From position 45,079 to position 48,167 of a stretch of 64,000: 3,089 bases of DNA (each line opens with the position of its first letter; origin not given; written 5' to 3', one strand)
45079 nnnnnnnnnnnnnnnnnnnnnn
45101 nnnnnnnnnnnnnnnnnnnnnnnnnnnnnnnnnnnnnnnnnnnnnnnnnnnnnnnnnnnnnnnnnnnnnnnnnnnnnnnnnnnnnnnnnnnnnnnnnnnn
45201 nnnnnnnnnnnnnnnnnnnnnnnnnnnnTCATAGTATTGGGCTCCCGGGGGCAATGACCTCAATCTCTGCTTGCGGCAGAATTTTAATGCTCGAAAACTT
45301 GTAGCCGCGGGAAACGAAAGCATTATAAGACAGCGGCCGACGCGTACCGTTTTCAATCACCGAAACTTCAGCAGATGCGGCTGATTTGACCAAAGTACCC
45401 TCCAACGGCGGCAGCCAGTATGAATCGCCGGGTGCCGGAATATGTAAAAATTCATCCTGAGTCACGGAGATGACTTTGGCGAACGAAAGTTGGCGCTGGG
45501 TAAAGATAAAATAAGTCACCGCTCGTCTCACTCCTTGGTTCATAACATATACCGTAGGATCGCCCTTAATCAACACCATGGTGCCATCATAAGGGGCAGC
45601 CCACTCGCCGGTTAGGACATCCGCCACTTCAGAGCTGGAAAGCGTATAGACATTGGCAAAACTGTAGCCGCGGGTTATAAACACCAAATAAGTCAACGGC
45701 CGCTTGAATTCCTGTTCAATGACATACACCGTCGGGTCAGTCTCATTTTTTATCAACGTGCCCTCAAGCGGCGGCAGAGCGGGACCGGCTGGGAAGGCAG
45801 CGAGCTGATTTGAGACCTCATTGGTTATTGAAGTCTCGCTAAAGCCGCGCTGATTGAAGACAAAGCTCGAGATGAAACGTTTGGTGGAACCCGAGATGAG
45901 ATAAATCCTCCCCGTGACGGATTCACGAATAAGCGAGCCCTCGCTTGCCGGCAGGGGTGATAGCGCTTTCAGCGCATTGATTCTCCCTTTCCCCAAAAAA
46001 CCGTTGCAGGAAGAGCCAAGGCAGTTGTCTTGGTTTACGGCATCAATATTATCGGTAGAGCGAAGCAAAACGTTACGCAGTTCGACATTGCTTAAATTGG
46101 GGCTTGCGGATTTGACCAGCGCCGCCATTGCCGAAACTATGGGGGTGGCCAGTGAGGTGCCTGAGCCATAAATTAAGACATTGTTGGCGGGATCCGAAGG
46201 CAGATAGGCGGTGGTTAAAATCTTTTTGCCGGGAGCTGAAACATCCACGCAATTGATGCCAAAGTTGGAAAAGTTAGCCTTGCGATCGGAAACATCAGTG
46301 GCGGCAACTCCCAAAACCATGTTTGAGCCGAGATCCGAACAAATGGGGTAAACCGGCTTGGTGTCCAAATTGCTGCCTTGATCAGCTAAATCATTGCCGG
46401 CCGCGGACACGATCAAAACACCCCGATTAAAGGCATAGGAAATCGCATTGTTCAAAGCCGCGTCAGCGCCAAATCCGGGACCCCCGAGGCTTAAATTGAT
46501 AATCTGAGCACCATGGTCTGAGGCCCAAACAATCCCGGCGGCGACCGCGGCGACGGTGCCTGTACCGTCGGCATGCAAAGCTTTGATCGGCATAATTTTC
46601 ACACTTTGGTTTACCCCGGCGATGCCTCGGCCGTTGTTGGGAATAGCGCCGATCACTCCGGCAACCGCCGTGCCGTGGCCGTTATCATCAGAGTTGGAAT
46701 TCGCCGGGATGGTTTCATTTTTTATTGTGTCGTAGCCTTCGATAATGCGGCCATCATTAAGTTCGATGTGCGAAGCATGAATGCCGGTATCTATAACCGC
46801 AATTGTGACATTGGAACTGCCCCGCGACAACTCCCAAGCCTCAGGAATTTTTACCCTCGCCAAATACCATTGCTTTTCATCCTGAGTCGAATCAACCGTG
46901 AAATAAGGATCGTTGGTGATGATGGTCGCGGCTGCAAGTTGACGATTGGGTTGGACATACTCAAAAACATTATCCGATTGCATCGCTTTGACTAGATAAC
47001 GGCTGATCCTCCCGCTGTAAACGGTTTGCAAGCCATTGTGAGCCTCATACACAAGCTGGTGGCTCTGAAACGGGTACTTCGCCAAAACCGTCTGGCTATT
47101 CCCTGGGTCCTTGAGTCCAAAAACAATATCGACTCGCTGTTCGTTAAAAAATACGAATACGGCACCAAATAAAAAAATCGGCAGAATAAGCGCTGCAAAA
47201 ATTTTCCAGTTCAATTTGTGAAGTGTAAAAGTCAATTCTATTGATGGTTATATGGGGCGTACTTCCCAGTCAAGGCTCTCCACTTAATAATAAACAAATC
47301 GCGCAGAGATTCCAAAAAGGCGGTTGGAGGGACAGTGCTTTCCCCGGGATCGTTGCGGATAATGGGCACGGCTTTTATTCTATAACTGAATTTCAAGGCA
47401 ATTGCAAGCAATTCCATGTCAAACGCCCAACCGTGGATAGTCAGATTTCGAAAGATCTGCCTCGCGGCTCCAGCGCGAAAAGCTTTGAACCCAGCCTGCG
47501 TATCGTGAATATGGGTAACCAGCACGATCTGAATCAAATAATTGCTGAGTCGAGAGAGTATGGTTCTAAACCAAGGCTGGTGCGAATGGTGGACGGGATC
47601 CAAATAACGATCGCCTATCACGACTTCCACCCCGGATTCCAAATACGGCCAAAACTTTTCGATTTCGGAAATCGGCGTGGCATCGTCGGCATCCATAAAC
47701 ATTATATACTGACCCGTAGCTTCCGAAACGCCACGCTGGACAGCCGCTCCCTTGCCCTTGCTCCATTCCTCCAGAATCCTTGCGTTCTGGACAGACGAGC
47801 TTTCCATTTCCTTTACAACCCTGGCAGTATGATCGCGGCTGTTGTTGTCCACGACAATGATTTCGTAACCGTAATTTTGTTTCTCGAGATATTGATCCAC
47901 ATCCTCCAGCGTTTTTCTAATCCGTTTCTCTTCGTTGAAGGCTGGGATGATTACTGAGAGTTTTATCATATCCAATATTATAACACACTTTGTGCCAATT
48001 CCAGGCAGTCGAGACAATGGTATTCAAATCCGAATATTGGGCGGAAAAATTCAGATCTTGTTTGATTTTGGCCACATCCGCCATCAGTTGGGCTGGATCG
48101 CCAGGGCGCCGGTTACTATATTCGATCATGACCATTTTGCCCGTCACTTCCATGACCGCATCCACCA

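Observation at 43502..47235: Translationally coupled pair: a secreted protein and an S8 subtilisin sharing a C-terminal array of four repeats of about 45-50 aa of unknown family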

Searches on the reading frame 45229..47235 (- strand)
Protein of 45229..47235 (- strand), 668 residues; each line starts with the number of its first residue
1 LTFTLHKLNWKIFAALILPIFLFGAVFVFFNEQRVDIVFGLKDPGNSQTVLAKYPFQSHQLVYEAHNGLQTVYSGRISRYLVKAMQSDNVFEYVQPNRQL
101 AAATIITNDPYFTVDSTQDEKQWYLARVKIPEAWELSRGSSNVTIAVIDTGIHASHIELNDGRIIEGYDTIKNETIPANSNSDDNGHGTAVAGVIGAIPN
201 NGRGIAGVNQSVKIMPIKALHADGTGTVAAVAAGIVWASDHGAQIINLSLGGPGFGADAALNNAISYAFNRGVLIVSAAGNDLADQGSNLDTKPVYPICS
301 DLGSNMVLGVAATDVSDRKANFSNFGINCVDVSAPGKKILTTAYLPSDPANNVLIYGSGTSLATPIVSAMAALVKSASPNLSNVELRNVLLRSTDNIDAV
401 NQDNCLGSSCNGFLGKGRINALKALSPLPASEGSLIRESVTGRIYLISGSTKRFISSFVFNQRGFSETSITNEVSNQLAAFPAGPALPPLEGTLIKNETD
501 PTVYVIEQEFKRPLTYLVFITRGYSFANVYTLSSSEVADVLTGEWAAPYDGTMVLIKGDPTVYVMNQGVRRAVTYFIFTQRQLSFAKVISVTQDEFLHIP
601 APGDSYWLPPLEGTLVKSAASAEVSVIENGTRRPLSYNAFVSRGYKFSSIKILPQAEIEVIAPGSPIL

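Call 3: search_protein_families(library=pfam, proteins=[window:45229-47235:-], max_evalue=1)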
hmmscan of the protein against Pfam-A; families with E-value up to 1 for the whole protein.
window:45229-47235:- (668 aa): 1 family
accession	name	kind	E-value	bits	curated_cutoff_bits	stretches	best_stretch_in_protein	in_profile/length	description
PF00082.27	Peptidase_S8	-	1.5e-52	179.1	21.8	1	141-397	2-276/288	Subtilase family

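Call 4: search_protein_families(library=ncbifam, proteins=[window:45229-47235:-], max_evalue=1)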
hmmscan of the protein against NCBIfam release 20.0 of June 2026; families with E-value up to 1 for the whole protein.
window:45229-47235:- (668 aa): 10 families
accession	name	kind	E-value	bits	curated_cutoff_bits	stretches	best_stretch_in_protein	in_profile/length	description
TIGR03921.1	T7SS_mycosin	equivalog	8.4e-55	186.3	278.75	1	129-408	2-276/353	type VII secretion-associated serine protease mycosin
NF033595.1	denti_PrtP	equivalog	1.8e-30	106.2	300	2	246-425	342-502/606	dentilisin complex serine proteinase subunit PrtP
NF049966.1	QH_SP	equivalog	2.5e-16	59.7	165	1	145-280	2-123/219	subtilisin-like serine protease QhpE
TIGR03895.1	protease_PatA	subfamily_domain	6.5e-16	58.2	421.05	1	187-405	1-211/606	PatA/PatG family cyanobactin maturation protease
NF051851.1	AtpSerPepEprS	equivalog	1e-06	27.1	1700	2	119-214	45-144/988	autotransporter serine peptidase EprS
NF042956.1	IteS_antiphage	equivalog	1.4e-06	26.9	900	2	140-283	254-395/747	S8 family anti-phage peptidase IteS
NF040809.1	germ_prot_CspBA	exception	2.5e-05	22.1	1250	1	181-283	718-825/1099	bifunctional germination protease/germinant receptor pseudoprotease CspBA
NF007104.0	PRK09553.1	equivalog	0.036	13.3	313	1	268-324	45-101/282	taurine dioxygenase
NF033418.1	T6SS_TagK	equivalog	0.072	12.5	200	1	107-166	34-94/305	type VI secretion system-associated protein TagK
NF040553.1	SGO_0316_fam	subfamily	0.21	9.1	1400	1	182-282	355-464/1486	SGO_0316/SGO_0317 family LPXTG-anchored serine peptidase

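Call 13: find_homologous_proteins(query=window:45229-47235:-)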
Query window:45229-47235:- (668 aa): 2820 proteins with E <= 0.001 among 8000 candidates; the best 120 are listed.
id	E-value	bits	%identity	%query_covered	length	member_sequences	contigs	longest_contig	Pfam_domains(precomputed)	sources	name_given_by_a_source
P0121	0.0e+0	1486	100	100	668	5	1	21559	PF00082.28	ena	-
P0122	4.4e-293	992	66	98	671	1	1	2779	PF00082.28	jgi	jgi:subtilisin family serine protease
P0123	6.6e-289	978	71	88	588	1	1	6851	PF00082.28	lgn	-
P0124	1.6e-276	937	66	93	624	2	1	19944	PF00082.28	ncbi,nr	ncbi:MAG: S8 family serine peptidase [Candidatus Doudnabacteria bacterium]|nr:S8 family serine pepti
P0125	9.5e-276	934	63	95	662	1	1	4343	PF00082.28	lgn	-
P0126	2.2e-274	930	64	97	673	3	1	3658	PF00082.28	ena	-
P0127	1.1e-273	928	62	97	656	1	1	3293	PF00082.28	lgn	-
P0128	1.7e-273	927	62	98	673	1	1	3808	PF00082.28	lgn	-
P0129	2.3e-272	923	62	98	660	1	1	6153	PF00082.28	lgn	-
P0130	2.0e-271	920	61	100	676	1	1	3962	PF00082.28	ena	-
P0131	1.5e-265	901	62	95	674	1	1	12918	PF00082.28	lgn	-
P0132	1.5e-264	897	61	99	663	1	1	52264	PF00082.28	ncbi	-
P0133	8.8e-263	892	60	98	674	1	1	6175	PF00082.28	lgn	-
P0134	3.9e-262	889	60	98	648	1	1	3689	PF00082.28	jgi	jgi:hypothetical protein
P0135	4.7e-261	886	64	95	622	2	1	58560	PF00082.28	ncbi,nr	ncbi:MAG: peptidase S8 [Candidatus Doudnabacteria bacterium]|nr:peptidase S8 [Candidatus Doudnabacte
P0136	1.1e-260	885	59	100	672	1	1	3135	PF00082.28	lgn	-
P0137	2.7e-259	880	60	100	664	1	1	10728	PF00082.28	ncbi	-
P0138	6.0e-259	879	60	97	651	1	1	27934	PF00082.28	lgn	-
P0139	5.1e-258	876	58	100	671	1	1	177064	PF00082.28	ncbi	-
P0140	8.8e-258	875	58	97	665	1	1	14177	PF00082.28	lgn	-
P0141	1.4e-257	874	57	99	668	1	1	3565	PF00082.28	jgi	jgi:subtilisin family serine protease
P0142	5.0e-257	873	65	86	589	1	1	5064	PF00082.28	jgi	jgi:hypothetical protein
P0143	5.5e-257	872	58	99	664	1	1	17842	PF00082.28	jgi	jgi:subtilisin family serine protease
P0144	1.1e-256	871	57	100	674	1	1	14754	PF00082.28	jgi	-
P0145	1.4e-256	871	59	100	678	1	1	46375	PF00082.28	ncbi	-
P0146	3.5e-256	870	59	99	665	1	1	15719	PF00082.28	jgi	jgi:hypothetical protein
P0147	9.5e-256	868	67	85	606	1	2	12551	PF00082.28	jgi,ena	-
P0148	3.4e-255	867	60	99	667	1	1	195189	PF00082.28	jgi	jgi:hypothetical protein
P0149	5.1e-255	866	58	99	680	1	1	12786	PF00082.28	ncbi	ncbi:MAG: S8 family serine peptidase [Candidatus Saccharibacteria bacterium]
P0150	2.2e-253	861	58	99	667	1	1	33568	PF00082.28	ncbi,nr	ncbi:MAG: S8 family serine peptidase [Candidatus Doudnabacteria bacterium]|nr:S8 family serine pepti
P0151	4.3e-253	860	58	98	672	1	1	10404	PF00082.28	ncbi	-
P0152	5.7e-252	856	56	100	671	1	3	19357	PF00082.28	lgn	-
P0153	1.0e-251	855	66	84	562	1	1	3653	PF00082.28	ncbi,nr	ncbi:MAG: S8 family serine peptidase, partial [Candidatus Doudnabacteria bacterium]|nr:S8 family ser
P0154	1.1e-251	855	59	96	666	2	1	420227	PF00082.28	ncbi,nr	ncbi:MAG: S8 family serine peptidase [Candidatus Doudnabacteria bacterium]|nr:S8 family serine pepti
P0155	2.8e-251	854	56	99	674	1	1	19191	PF00082.28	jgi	jgi:hypothetical protein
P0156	6.0e-251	852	58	98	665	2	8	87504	PF00082.28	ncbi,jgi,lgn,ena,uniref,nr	ncbi:MAG: hypothetical protein A2660_03275 [Candidatus Doudnabacteria bacterium RIFCSPHIGHO2_01_FULL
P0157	3.7e-250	850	57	100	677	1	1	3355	PF00082.28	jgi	jgi:subtilisin family serine protease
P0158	4.3e-250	850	56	99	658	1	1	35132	PF00082.28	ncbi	-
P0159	1.6e-249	848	57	97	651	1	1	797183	PF00082.28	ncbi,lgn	-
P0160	1.7e-249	848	64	85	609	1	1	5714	PF00082.28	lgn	-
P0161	2.4e-249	847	58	99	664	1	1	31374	PF00082.28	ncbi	-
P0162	2.7e-249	847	59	99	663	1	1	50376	PF00082.28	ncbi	-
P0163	2.9e-249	847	57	99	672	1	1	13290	PF00082.28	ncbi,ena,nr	ncbi:MAG TPA: S8 family serine peptidase [Verrucomicrobiae bacterium]|nr:S8 family serine peptidase 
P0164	2.2e-248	844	56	99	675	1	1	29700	PF00082.28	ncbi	ncbi:MAG: S8 family serine peptidase [Candidatus Doudnabacteria bacterium]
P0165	7.4e-248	842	55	99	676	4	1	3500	PF00082.28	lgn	-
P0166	8.6e-248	842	58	98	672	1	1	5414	PF00082.28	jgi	jgi:hypothetical protein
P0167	1.1e-247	842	59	95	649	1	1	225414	PF00082.28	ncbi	-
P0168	2.3e-247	841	57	95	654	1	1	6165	PF00082.28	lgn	-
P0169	4.2e-247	840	56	99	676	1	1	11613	PF00082.28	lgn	-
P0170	6.8e-247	839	56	99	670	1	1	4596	PF00082.28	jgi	-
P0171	9.6e-247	839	56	100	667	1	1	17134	PF00082.28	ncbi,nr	ncbi:MAG: S8 family peptidase [Candidatus Doudnabacteria bacterium]|nr:S8 family peptidase [Candidat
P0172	1.2e-246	838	56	99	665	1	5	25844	PF00082.28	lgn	-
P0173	1.2e-246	838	57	98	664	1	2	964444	PF00082.28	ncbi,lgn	ncbi:MAG: S8 family serine peptidase [Candidatus Doudnabacteria bacterium]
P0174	1.5e-245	835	56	95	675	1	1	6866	PF00082.28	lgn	-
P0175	3.0e-244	830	56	99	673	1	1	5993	PF00082.28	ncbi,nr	ncbi:MAG: S8 family serine peptidase [Candidatus Doudnabacteria bacterium]|nr:S8 family serine pepti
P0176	6.3e-244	829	62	87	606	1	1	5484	PF00082.28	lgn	-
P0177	1.0e-243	829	57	98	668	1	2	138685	PF00082.28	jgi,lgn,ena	jgi:subtilisin family serine protease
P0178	1.5e-243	828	56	98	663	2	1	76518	PF00082.28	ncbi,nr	ncbi:MAG: S8 family serine peptidase [bacterium]|nr:S8 family serine peptidase [bacterium]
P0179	2.2e-243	827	62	87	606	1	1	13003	PF00082.28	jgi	jgi:subtilisin family serine protease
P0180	2.6e-243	827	56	99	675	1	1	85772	PF00082.28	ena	-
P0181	2.7e-243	827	57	98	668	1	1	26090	PF00082.28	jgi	jgi:hypothetical protein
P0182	3.3e-243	827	56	99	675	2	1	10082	PF00082.28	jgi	jgi:subtilisin family serine protease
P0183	5.4e-243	826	55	98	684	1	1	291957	PF00082.28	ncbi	-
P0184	5.3e-242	823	56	96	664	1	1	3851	PF00082.28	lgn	-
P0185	1.2e-241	822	55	99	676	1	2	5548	PF00082.28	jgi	jgi:hypothetical protein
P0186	2.2e-241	821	56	98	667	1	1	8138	PF00082.28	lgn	-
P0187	1.9e-240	818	60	89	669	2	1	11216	PF00082.28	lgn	-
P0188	6.5e-240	816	63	85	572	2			PF00082.28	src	-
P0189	1.7e-239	815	55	99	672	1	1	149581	PF00082.28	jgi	jgi:subtilisin family serine protease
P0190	2.1e-239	814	55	99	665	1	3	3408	PF00082.28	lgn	-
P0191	4.3e-239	813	62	86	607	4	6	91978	PF00082.28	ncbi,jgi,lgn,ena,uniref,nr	ncbi:MAG: hypothetical protein A3B10_00730 [Candidatus Doudnabacteria bacterium RIFCSPLOWO2_01_FULL_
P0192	7.5e-239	813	55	100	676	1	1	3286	PF00082.28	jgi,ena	-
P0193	7.6e-239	813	55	99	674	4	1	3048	PF00082.28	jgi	jgi:hypothetical protein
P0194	3.9e-238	810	55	99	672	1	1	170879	PF00082.28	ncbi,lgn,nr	ncbi:MAG TPA: S8 family peptidase [Patescibacteria group bacterium]|nr:S8 family peptidase [Patescib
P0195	1.7e-236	805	62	86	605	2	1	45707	PF00082.28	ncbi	-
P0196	6.1e-236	803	61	85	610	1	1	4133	PF00082.28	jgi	jgi:hypothetical protein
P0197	1.3e-235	802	61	84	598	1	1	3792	PF00082.28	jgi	jgi:subtilisin family serine protease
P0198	1.4e-234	798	55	99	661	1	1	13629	PF00082.28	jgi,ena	jgi:hypothetical protein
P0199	1.9e-233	795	62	84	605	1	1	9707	PF00082.28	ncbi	-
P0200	1.9e-233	795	58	91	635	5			PF00082.28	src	-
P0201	8.5e-233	793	55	93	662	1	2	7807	PF00082.28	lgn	-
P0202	3.2e-231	787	57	91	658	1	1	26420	PF00082.28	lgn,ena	-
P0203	5.6e-231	787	55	99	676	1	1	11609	PF00082.28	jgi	jgi:subtilisin family serine protease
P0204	7.3e-231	786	54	100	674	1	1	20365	PF00082.28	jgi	jgi:hypothetical protein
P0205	8.0e-231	786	55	99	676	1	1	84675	PF00082.28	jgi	jgi:subtilisin family serine protease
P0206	1.0e-230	786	58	87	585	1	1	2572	PF00082.28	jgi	jgi:hypothetical protein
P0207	1.5e-230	785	61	84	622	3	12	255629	PF00082.28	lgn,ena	-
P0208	1.2e-228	779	57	90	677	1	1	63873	PF00082.28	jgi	jgi:hypothetical protein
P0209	1.1e-227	776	60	85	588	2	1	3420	PF00082.28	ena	-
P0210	1.3e-227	775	59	84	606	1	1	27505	PF00082.28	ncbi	-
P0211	3.9e-227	774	53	100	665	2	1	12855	PF00082.28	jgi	jgi:hypothetical protein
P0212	1.4e-226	772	52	100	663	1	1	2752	PF00082.28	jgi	jgi:hypothetical protein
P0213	1.7e-225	768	60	85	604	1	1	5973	PF00082.28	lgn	-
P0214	2.8e-225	768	59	85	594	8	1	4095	PF00082.28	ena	-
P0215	3.0e-225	768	59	83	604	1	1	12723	PF00082.28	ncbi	-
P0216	2.1e-224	765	54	99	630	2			PF00082.28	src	-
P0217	1.5e-220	752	57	86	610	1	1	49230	PF00082.28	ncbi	-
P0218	2.5e-220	751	52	100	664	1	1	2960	PF00082.28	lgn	-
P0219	4.7e-219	747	52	97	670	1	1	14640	PF00082.28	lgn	-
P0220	3.4e-218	744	52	94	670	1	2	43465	PF00082.28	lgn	-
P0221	7.3e-218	743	56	88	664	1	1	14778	PF00082.28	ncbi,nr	ncbi:MAG: S8 family serine peptidase [Candidatus Doudnabacteria bacterium]|nr:S8 family serine pepti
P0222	1.1e-217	743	57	85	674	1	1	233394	PF00082.28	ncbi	-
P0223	1.5e-217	742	52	100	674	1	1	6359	PF00082.28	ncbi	-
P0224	2.4e-216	738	54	88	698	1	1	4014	PF00082.28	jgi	jgi:hypothetical protein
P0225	1.1e-215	736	51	97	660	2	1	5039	PF00082.28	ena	-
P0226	5.2e-214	730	51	97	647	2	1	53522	PF00082.28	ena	-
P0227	2.9e-212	725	51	98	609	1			PF00082.28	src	-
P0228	3.2e-212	725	50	98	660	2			PF00082.28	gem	-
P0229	9.0e-210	716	49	99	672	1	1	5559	PF00082.28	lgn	-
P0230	6.3e-208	710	49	98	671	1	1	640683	PF00082.28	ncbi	-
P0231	6.3e-207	707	54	85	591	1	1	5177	PF00082.28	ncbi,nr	ncbi:MAG TPA: S8 family serine peptidase [Methylomirabilota bacterium]|nr:S8 family serine peptidase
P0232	6.5e-199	681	54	84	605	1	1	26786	PF00082.28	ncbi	-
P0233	1.2e-181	624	52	81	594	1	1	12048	PF00082.28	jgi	jgi:subtilisin family serine protease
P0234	8.6e-168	578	47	90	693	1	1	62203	PF00082.28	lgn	-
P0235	1.0e-164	568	45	92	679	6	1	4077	PF00082.28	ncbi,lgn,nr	ncbi:MAG TPA: S8 family serine peptidase [Patescibacteria group bacterium]|nr:S8 family serine pepti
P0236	7.9e-163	561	44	95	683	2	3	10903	PF00082.28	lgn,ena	-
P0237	3.2e-161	556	44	92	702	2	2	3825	PF00082.28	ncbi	ncbi:MAG: S8 family serine peptidase, partial [Patescibacteria group bacterium]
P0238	9.3e-161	555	44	92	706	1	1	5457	PF00082.28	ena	-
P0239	3.8e-158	546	41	98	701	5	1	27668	PF00082.28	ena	-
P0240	2.1e-157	543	42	99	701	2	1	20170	PF00082.28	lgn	-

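Call 55: search_protein_families(library=phrogs, proteins=[window:45229-47235:-], max_evalue=0.01)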
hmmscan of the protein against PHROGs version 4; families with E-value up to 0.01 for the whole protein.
window:45229-47235:- (668 aa): 4 families
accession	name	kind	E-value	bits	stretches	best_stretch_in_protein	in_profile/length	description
phrog_3677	-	other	1.3e-64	219.6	1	104-426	557-853/1125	protease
phrog_3964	-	unknown function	1.6e-12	47.6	1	105-407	241-557/779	-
phrog_9616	-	unknown function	7.5e-08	33.4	1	432-478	61-107/118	-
phrog_9158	-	unknown function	0.00022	21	1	296-393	411-514/696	-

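Call 74: search_solved_structures(query=window:45229-47235:-, max_evalue=1e-10, show_alignments=1)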
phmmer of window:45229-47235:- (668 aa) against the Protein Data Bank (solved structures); distinct sequences matched with E-value up to 1e-10: 155 (the best 60 are shown).
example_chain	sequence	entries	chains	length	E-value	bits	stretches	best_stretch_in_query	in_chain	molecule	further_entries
1dbi_A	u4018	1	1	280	1.2e-44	156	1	132-399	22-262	AK.1 SERINE PROTEASE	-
1thm_A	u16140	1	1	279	1.3e-43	152.6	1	108-424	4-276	THERMITASE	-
1tec_E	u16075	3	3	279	2.3e-43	151.8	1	108-424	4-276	THERMITASE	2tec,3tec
9rk9_B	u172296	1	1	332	3.8e-42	147.8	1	116-426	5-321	Subtilisin-like serine protease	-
3vv3_A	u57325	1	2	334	1.1e-37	133.1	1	126-411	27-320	Deseasin MCP-01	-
1st3_A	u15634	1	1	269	2e-35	125.5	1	122-401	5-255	SUBTILISIN BL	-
1q5p_A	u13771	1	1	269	6.3e-35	123.9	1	122-401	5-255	Serine protease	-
5arb_A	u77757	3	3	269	7.2e-35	123.7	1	122-401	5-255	SUBTILISIN SAVINASE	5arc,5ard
1gci_A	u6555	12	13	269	8.4e-35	123.5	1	122-401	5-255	SUBTILISIN | Subtilisin Savinase | SAVINASE (TM)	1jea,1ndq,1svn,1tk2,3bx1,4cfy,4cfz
1mpt_A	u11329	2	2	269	9.2e-35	123.4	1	122-397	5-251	M-PROTEASE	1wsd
1ah2_A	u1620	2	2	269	2.4e-34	122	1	122-401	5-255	SERINE PROTEASE PB92 | SUBTILISIN SAVINASE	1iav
1c9m_A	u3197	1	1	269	2.8e-34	121.8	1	122-401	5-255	SERINE PROTEASE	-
3qtl_A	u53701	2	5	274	7.3e-34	120.4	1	140-392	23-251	Subtilisin-like serin protease | KerA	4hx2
4gi3_A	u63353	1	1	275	7.3e-34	120.4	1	140-392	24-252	KerA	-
1c3l_A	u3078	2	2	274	8.1e-34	120.2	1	140-392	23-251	SUBTILISIN-CARLSBERG | Subtilisin Carlsberg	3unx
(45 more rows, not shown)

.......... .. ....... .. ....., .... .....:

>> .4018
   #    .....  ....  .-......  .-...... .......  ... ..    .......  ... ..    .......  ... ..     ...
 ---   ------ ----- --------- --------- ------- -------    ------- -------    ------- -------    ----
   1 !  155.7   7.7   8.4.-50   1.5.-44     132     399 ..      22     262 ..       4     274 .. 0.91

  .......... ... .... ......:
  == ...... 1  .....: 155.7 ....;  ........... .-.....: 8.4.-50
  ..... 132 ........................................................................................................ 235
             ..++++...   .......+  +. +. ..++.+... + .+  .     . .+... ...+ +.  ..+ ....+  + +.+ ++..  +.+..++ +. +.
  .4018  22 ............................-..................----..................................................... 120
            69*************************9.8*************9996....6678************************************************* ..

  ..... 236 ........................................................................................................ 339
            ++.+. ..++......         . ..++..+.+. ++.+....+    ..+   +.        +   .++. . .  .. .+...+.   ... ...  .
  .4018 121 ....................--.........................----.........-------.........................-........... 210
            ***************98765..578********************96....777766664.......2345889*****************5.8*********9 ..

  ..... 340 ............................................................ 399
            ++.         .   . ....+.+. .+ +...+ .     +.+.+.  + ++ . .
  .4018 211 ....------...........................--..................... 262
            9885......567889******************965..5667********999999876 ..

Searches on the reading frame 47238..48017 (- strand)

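Call 20: search_protein_families(library=pfam, proteins=[window:47238-48017:-], max_evalue=0.001)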
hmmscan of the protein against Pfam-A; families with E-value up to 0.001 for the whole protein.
window:47238-48017:- (259 aa): 4 families
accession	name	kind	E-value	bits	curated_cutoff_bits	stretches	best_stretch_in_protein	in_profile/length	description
PF00535.33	Glycos_transf_2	-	5.3e-33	114.8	23.3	1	21-189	1-168/168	Glycosyl transferase family 2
PF13641.12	Glyco_tranf_2_3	-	1.7e-12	48.3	27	1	20-197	3-162/230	Glycosyltransferase like family 2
PF10111.15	Glyco_tranf_2_2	-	2.7e-10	40.6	27.3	1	21-121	1-101/276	Glycosyltransferase like family 2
PF13704.12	Glyco_tranf_2_4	-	0.00094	20.1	27.5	0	51-112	20-82/98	Glycosyl transferase family 2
